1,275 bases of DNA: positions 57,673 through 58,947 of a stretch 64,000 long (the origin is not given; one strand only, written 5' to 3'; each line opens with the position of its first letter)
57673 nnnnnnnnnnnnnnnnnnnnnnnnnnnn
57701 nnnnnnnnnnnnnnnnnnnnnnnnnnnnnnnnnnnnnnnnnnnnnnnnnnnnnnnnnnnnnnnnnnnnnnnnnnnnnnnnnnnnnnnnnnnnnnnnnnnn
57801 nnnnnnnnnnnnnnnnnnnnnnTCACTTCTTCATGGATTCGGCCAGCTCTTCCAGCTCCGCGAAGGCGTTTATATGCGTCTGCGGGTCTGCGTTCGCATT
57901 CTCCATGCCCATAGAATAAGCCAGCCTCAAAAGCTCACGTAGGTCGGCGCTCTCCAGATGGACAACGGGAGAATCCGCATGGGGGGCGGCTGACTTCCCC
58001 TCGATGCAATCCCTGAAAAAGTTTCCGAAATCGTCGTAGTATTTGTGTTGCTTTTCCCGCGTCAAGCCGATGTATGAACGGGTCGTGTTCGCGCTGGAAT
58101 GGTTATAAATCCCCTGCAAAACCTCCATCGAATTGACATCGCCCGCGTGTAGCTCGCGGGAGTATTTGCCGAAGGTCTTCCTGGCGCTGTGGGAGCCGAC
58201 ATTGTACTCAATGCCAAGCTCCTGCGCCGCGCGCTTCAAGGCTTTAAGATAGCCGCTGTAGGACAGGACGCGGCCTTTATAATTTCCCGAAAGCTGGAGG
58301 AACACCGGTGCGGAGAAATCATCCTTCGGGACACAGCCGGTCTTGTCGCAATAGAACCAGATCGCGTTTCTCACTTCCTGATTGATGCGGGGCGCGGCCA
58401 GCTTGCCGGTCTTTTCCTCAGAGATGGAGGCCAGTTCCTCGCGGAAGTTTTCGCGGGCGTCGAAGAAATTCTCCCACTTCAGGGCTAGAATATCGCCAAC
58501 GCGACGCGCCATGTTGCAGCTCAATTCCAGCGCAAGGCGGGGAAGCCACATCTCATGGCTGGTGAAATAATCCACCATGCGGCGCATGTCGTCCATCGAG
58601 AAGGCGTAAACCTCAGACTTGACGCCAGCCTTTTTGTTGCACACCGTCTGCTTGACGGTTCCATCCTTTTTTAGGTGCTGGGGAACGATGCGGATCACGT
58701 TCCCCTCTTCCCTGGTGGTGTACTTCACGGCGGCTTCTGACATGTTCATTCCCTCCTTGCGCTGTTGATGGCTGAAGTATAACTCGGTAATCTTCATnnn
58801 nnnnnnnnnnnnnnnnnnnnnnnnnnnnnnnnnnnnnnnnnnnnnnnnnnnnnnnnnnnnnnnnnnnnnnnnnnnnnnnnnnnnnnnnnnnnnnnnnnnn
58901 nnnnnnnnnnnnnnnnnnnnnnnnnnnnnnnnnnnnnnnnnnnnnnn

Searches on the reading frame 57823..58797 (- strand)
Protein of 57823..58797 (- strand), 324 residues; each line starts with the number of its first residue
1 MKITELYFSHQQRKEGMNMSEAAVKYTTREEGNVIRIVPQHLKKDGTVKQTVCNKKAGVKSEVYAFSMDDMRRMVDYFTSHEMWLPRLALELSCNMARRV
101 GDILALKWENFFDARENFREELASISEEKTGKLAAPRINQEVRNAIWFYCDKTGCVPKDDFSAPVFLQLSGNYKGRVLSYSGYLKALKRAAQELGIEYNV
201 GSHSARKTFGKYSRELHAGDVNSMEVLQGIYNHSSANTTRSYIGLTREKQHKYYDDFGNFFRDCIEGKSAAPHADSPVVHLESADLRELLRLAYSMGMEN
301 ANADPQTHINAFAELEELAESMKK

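Call 105: search_protein_families(library=pfam, proteins=[window:57823-58797:-], max_evalue=0.00001)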
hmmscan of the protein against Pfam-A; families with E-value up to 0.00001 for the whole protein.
window:57823-58797:- (324 aa): 1 family
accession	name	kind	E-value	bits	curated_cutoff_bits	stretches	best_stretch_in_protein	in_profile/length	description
PF00589.27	Phage_integrase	-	3.4e-12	46.9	27.1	1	69-246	6-169/172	Phage integrase family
